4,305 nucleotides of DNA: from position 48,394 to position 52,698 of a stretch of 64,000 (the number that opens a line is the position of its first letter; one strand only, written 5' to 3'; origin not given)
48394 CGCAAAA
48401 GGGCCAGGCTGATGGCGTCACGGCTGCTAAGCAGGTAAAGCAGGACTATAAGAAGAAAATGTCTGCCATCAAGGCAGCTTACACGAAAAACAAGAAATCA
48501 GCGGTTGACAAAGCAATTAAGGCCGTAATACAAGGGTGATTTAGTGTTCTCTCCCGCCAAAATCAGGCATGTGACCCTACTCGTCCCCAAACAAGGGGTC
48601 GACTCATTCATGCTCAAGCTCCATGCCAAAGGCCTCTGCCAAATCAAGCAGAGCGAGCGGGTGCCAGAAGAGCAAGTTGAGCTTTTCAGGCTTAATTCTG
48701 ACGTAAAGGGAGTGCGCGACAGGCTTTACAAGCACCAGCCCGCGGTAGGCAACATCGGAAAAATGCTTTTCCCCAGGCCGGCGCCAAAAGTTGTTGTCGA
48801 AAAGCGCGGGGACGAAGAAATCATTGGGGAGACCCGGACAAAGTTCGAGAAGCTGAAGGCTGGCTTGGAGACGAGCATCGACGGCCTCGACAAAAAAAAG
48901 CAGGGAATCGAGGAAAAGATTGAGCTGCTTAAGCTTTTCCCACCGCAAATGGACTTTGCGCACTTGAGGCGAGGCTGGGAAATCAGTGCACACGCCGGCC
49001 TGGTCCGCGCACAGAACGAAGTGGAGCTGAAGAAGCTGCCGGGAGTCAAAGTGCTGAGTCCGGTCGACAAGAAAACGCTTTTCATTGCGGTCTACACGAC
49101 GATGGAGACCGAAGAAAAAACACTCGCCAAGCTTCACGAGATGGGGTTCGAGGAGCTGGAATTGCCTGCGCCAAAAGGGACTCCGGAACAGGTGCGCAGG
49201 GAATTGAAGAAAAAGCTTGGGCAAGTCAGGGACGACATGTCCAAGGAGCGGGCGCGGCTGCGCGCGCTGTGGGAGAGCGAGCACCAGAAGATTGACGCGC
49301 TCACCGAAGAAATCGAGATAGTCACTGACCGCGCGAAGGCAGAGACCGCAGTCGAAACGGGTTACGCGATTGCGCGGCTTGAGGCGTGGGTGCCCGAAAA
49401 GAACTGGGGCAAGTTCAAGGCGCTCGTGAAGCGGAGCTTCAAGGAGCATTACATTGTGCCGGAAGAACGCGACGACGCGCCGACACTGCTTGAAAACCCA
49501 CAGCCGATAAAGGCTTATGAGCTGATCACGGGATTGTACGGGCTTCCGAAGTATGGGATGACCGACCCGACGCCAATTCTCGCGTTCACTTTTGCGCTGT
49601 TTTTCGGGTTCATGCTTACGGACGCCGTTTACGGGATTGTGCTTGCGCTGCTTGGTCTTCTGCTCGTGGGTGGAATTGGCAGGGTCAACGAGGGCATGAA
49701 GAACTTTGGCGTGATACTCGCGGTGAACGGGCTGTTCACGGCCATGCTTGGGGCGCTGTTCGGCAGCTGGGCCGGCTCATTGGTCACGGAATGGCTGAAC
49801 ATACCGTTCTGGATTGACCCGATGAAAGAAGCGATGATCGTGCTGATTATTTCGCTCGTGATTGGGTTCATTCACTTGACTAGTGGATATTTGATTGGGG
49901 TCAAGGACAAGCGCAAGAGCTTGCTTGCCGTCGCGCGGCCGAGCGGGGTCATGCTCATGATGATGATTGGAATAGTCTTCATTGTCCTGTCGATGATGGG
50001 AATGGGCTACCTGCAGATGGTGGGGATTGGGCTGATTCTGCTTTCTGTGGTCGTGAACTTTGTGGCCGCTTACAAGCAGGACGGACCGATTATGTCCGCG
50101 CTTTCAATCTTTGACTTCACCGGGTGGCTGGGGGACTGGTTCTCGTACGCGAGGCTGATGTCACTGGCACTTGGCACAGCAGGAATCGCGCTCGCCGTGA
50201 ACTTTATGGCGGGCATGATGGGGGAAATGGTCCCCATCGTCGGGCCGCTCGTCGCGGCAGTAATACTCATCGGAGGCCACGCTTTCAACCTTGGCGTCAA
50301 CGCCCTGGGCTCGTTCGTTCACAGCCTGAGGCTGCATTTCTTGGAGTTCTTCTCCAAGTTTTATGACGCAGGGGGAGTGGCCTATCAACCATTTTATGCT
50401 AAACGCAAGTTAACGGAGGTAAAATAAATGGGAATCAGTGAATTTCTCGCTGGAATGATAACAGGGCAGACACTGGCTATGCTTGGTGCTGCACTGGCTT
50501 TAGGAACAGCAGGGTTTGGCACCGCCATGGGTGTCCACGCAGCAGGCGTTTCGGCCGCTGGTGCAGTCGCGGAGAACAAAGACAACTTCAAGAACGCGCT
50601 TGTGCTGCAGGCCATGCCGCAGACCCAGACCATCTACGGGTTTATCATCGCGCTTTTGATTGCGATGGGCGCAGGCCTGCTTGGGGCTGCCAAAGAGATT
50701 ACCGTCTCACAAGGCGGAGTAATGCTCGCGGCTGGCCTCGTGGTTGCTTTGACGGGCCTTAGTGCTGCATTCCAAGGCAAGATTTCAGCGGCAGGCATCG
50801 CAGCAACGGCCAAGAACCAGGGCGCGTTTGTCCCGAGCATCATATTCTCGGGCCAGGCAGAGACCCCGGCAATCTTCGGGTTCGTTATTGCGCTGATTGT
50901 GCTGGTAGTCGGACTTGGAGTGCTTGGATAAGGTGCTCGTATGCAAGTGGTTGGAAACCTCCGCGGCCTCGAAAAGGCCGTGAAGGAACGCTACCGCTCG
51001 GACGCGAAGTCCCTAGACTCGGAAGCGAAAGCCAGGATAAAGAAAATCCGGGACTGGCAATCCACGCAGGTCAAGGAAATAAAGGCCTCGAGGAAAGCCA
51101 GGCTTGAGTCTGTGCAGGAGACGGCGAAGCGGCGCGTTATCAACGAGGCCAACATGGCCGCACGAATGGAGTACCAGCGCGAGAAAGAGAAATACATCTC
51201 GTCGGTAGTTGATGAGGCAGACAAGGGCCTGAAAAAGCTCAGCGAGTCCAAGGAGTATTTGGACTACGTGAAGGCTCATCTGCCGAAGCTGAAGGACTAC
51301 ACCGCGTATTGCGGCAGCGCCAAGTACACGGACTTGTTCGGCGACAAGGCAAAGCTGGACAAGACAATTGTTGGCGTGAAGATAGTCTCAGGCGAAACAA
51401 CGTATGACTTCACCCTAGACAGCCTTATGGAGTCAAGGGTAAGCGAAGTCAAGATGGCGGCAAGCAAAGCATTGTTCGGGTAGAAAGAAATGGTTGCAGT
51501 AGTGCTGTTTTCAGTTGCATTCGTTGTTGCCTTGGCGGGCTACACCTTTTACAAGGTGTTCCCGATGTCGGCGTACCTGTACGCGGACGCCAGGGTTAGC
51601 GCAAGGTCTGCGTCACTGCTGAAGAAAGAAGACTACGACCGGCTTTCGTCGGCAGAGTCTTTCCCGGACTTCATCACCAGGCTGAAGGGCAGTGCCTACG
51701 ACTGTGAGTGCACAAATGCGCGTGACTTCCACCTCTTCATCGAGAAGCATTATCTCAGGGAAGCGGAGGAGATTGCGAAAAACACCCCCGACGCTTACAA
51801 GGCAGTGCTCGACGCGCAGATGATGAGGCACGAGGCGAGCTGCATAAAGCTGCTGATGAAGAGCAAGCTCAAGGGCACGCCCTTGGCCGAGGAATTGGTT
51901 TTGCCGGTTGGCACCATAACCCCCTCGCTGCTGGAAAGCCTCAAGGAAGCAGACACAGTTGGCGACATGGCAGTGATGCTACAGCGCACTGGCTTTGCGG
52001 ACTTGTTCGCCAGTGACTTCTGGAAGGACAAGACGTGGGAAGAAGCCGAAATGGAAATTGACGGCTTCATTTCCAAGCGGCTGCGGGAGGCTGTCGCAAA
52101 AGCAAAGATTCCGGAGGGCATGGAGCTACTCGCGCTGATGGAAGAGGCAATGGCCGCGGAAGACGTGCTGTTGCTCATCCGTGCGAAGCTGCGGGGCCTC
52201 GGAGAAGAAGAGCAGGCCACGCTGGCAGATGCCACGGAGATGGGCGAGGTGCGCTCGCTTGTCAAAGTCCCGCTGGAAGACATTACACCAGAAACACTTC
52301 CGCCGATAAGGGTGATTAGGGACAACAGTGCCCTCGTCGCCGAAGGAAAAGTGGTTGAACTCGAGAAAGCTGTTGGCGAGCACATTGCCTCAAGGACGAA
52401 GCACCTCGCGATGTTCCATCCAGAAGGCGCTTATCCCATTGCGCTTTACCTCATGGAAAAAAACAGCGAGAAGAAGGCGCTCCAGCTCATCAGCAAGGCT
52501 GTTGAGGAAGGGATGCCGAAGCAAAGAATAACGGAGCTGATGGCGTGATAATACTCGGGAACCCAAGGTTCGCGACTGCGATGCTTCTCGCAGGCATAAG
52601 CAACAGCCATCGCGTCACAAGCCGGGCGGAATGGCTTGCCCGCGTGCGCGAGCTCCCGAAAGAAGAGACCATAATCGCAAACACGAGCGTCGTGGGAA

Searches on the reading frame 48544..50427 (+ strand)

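Call 52: search_protein_families(library=pfam, max_evalue=0.000001, proteins=[window:48544-50427:+])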
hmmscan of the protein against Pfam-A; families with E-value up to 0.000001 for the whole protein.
window:48544-50427:+ (627 aa): 1 family
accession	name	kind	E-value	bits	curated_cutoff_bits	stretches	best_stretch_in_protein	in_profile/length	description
PF01496.24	V_ATPase_I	-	6.7e-21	74.4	30.7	2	176-422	206-461/815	V-type ATPase 116kDa subunit family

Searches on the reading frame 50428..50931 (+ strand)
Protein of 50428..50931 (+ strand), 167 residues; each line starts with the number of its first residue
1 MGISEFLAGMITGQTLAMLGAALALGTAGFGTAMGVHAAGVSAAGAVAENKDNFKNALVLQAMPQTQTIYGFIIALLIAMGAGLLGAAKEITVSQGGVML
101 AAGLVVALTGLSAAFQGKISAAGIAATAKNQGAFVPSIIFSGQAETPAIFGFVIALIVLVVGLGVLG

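Call 52: search_protein_families(library=pfam, max_evalue=0.000001, proteins=[window:50428-50931:+])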
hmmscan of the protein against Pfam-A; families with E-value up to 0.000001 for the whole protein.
window:50428-50931:+ (167 aa): 1 family
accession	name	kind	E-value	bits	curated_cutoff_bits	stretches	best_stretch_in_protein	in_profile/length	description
PF00137.26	ATP-synt_C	-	1.3e-24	86.6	24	2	19-78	1-60/60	ATP synthase subunit C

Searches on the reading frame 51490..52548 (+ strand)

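Call 52: search_protein_families(library=pfam, max_evalue=0.000001, proteins=[window:51490-52548:+])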
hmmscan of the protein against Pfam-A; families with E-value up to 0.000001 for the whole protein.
window:51490-52548:+ (352 aa): 1 family
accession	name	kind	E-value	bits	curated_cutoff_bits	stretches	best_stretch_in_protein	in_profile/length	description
PF01992.21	vATP-synt_AC39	-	2.2e-33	116.5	29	1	33-349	2-338/339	ATP synthase (C/AC39) subunit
